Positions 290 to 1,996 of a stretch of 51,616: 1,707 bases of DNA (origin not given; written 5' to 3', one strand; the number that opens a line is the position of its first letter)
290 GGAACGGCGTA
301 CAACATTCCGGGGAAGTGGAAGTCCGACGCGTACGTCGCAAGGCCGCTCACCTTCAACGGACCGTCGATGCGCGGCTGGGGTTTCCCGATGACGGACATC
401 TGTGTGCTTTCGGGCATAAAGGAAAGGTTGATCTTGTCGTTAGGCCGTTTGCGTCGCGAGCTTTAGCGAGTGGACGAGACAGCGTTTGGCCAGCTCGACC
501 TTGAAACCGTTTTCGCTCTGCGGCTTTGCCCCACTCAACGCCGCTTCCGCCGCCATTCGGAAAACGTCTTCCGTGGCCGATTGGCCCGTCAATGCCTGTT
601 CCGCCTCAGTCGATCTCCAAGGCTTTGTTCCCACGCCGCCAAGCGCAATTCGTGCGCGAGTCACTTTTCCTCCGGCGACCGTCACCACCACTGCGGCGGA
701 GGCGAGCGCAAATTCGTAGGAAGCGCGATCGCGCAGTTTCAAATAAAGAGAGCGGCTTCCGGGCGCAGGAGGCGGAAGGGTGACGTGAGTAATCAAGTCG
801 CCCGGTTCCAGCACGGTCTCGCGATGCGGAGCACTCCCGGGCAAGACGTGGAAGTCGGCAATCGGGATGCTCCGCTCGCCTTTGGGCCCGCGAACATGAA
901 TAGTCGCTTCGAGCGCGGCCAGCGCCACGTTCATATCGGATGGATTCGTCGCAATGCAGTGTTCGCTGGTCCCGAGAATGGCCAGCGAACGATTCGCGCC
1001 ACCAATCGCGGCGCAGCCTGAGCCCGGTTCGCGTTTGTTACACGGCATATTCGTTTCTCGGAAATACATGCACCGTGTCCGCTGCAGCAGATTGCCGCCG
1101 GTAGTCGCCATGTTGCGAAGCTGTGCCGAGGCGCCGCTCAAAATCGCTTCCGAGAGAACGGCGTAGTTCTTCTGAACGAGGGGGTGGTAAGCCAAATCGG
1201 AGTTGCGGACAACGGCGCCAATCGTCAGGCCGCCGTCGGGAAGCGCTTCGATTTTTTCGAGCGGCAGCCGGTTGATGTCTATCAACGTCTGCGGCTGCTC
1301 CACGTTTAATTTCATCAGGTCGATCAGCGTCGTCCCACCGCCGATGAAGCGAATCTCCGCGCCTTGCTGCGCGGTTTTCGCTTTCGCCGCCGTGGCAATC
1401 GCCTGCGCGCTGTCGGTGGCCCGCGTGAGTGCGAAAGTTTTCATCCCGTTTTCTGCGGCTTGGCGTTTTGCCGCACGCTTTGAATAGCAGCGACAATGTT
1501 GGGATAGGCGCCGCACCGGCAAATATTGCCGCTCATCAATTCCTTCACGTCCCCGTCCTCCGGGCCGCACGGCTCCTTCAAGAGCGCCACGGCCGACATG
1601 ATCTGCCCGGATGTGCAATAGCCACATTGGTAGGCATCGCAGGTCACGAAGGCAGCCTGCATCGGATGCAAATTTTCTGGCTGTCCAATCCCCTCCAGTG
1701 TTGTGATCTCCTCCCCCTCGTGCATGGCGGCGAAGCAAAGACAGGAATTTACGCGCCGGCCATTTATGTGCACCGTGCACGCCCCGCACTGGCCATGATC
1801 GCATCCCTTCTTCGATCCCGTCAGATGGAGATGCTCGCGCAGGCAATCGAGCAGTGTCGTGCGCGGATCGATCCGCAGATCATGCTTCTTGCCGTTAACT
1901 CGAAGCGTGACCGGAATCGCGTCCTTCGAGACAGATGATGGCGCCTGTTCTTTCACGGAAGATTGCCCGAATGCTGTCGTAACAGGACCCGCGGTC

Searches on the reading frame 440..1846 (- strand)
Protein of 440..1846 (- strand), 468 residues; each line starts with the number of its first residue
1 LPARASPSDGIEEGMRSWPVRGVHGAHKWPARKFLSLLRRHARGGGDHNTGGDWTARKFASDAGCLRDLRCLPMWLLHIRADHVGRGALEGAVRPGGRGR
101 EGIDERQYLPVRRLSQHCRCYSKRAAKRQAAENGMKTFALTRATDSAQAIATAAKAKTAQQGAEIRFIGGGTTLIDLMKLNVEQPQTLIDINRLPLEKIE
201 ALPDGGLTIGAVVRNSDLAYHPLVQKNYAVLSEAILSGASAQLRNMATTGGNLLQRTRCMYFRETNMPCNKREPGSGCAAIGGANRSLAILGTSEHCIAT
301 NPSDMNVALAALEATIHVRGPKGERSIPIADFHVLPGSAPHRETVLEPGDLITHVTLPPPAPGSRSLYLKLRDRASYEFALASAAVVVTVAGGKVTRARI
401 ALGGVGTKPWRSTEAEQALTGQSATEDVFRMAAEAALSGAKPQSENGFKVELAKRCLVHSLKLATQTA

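Call 42: search_protein_families(library=pfam, proteins=[window:440-1846:-], max_evalue=0.00001)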
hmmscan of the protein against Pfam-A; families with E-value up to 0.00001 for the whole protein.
window:440-1846:- (468 aa): 2 families
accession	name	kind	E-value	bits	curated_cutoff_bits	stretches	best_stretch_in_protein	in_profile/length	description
PF00941.27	FAD_binding_5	-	5.3e-42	143.9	27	1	138-359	3-169/170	FAD binding domain in molybdopterin dehydrogenase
PF03450.22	CO_deh_flav_C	-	3.6e-17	62.8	25.5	1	370-456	4-94/102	CO dehydrogenase flavoprotein C-terminal domain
